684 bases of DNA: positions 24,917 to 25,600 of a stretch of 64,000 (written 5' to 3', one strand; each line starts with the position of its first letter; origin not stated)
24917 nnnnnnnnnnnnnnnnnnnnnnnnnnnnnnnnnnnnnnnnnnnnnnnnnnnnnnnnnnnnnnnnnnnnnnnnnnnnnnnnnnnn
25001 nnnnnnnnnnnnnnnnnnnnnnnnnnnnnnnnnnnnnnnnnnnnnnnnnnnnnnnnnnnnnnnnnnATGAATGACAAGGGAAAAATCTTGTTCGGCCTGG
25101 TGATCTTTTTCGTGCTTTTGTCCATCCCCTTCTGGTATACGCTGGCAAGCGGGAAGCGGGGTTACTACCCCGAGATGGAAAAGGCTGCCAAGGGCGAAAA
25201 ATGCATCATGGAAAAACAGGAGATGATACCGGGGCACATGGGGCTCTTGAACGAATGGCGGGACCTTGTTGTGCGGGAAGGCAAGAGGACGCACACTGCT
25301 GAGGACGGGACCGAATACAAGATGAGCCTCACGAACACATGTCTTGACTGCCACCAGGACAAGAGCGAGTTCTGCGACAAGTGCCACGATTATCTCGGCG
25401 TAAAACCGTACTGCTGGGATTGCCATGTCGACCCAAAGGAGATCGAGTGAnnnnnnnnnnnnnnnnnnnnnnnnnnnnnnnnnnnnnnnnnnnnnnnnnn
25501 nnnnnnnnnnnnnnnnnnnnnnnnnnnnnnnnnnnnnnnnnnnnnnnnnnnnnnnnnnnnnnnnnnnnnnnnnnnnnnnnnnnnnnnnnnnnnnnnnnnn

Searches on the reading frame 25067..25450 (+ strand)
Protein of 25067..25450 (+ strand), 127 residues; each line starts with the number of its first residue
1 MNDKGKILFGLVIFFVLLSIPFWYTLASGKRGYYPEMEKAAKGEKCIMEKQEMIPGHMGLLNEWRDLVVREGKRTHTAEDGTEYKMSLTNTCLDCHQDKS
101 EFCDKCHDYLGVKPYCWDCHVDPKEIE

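Call 20: search_protein_families(library=pfam, proteins=[window:25067-25450:+], max_evalue=0.00001)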
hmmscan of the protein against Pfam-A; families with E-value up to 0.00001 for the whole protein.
window:25067-25450:+ (127 aa): 0 families

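Call 41: search_protein_families(library=pfam, proteins=[window:25067-25450:+], max_evalue=10)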
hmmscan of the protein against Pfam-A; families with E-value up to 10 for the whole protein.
window:25067-25450:+ (127 aa): 4 families
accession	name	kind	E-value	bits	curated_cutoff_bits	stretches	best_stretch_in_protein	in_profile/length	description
PF24068.1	TPD1_C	-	0.013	15.9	27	1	65-99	3-37/98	Tapetum determinant 1, C-terminal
PF14522.11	Cytochrome_C7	-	0.78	10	24.8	1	78-120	30-66/67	Cytochrome c7 and related cytochrome c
PF09699.15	Paired_CXXCH_1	-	0.8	9.9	20.6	0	78-100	18-40/41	Doubled CXXCH motif (Paired_CXXCH_1)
PF03264.19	Cytochrom_NNT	-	3.2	7.9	24.1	2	74-98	142-166/174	NapC/NirT cytochrome c family, N-terminal region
